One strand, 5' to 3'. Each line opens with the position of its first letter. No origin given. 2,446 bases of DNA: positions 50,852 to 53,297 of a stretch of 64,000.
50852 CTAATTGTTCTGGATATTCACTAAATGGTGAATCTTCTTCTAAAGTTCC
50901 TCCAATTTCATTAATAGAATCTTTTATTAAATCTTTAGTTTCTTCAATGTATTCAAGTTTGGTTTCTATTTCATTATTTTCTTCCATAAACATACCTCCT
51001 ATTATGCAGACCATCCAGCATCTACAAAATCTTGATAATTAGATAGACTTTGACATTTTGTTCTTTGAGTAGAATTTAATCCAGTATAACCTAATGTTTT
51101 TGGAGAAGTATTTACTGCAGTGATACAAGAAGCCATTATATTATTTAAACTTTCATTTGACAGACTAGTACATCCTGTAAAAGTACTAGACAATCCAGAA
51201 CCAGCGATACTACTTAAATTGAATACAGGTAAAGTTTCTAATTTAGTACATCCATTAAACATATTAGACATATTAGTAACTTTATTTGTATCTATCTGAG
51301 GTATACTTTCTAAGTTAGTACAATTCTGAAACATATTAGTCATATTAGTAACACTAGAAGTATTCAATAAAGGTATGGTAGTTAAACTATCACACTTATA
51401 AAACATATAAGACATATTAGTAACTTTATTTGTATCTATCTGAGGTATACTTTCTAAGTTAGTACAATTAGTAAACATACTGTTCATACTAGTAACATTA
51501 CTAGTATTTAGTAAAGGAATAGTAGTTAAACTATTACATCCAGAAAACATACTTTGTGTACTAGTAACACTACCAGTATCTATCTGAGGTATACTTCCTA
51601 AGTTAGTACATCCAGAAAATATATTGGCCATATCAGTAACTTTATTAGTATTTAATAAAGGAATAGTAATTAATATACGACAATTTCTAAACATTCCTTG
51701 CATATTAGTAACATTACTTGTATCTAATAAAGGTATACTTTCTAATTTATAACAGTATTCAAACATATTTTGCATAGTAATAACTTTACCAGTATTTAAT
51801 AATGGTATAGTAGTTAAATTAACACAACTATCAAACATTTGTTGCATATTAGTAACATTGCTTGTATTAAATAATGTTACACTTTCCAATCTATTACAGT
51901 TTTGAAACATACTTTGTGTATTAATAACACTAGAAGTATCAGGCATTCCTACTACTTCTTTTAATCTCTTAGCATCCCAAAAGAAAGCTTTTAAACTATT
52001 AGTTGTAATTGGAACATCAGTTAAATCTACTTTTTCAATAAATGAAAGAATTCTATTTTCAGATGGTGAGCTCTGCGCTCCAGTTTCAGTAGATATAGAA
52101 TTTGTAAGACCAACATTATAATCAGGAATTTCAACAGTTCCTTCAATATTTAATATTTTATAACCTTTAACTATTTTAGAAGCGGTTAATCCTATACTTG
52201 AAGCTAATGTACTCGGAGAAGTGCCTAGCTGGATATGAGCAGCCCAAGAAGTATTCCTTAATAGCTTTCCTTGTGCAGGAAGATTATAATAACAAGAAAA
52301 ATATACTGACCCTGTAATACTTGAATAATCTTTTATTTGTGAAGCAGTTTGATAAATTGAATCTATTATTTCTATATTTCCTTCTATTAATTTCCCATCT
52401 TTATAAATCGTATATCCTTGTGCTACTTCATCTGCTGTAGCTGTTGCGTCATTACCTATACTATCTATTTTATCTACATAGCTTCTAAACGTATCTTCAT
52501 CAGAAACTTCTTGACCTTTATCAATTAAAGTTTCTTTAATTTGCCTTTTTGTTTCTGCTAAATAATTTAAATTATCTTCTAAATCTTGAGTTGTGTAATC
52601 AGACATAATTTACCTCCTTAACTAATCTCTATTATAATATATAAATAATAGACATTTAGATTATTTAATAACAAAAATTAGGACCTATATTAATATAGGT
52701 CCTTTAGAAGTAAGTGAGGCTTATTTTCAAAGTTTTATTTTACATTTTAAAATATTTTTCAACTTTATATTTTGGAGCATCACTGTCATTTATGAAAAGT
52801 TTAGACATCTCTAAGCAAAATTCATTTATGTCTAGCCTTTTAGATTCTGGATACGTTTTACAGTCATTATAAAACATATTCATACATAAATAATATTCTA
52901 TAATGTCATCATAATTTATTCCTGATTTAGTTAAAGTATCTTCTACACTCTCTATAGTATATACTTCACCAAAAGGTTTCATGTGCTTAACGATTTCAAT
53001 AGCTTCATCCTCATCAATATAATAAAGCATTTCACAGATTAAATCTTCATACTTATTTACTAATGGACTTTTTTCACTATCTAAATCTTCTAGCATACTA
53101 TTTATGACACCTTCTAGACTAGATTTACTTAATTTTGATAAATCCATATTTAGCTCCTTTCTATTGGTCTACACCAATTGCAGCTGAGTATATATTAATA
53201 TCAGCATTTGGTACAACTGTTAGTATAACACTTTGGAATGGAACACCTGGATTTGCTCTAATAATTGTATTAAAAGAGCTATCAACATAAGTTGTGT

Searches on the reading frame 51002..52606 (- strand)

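Call 3: search_protein_families(library=pfam, proteins=[window:51002-52606:-], max_evalue=1)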
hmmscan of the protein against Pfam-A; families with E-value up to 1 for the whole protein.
window:51002-52606:- (534 aa): 7 families
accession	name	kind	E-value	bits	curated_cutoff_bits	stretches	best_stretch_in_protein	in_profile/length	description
PF03382.20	DUF285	-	1.6e-47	160.6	25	3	204-310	2-111/120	Mycoplasma protein of unknown function, DUF285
PF14906.12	DUF4495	-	0.00034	20.3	25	2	377-442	188-254/319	Domain of unknown function (DUF4495)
PF05625.17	PAXNEB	-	0.00046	19.8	28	1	413-464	251-307/366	PAXNEB protein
PF25013.1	LRR_Zer-1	-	0.0009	19.8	27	1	233-310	3-75/137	Zer-1-like, Leucine-rich repeats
PF13684.11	FakA-like_C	-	0.15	11.9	23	1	174-240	25-89/216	Fatty acid kinase subunit A-like, C-terminal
PF10114.15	PocR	-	0.5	10.5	23.9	0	245-288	2-46/162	Sensory domain found in PocR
PF15925.10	SOSSC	-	0.55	12.1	27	0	352-398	15-62/101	SOSS complex subunit C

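Call 4: search_protein_families(library=phrogs, proteins=[window:51002-52606:-], max_evalue=1)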
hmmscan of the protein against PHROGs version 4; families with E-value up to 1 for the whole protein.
window:51002-52606:- (534 aa): 8 families
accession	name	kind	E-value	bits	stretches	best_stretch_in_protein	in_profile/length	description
phrog_22899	-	unknown function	5.3e-49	167.6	1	205-485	934-1213/1857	-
phrog_9915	-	unknown function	2.2e-32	112.4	3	295-498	1190-1410/1813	-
phrog_3649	-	unknown function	6e-24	85.8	3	202-354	164-324/375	-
phrog_29123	-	unknown function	1.2e-10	41.6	4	226-287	168-231/459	-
phrog_16594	-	unknown function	0.034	15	0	248-273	48-73/167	-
phrog_3434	-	unknown function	0.12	13.9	0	418-455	49-86/115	-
phrog_30991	-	tail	0.18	12.8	0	435-475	1-41/216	tail protein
phrog_4647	-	unknown function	0.3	12.6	0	472-503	11-40/83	-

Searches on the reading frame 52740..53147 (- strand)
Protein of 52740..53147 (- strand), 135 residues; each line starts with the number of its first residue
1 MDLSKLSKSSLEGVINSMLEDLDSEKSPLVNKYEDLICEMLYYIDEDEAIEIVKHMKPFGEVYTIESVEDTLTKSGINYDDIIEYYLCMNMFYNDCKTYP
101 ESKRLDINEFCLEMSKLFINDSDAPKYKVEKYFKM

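Call 3: search_protein_families(library=pfam, proteins=[window:52740-53147:-], max_evalue=1)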
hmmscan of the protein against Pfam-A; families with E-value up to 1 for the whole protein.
window:52740-53147:- (135 aa): 2 families
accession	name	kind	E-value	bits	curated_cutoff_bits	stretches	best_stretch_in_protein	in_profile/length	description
PF25223.1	DUF7841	-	2.1e-09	38.1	25.2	1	45-134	17-114/114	Domain of unknown function (DUF7841)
PF23365.1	DUF7090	-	0.069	13.3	27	1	11-58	100-146/192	Family of unknown function (DUF7090)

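Call 4: search_protein_families(library=phrogs, proteins=[window:52740-53147:-], max_evalue=1)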
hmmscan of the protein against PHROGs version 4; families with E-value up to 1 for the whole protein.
window:52740-53147:- (135 aa): 2 families
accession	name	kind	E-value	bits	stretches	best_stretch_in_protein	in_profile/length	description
phrog_17430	-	unknown function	0.059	14.9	1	11-61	12-62/86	-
phrog_33330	-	unknown function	0.17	12.9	1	60-95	2-37/74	-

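Call 48: search_protein_families(library=ncbifam, proteins=[window:52740-53147:-], max_evalue=1)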
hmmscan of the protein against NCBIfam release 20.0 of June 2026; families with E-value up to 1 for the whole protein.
window:52740-53147:- (135 aa): 0 families

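Call 69: search_protein_families(library=padloc, proteins=[window:52740-53147:-], max_evalue=0.01)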
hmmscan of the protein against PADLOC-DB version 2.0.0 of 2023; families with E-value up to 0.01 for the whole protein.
window:52740-53147:- (135 aa): 0 families
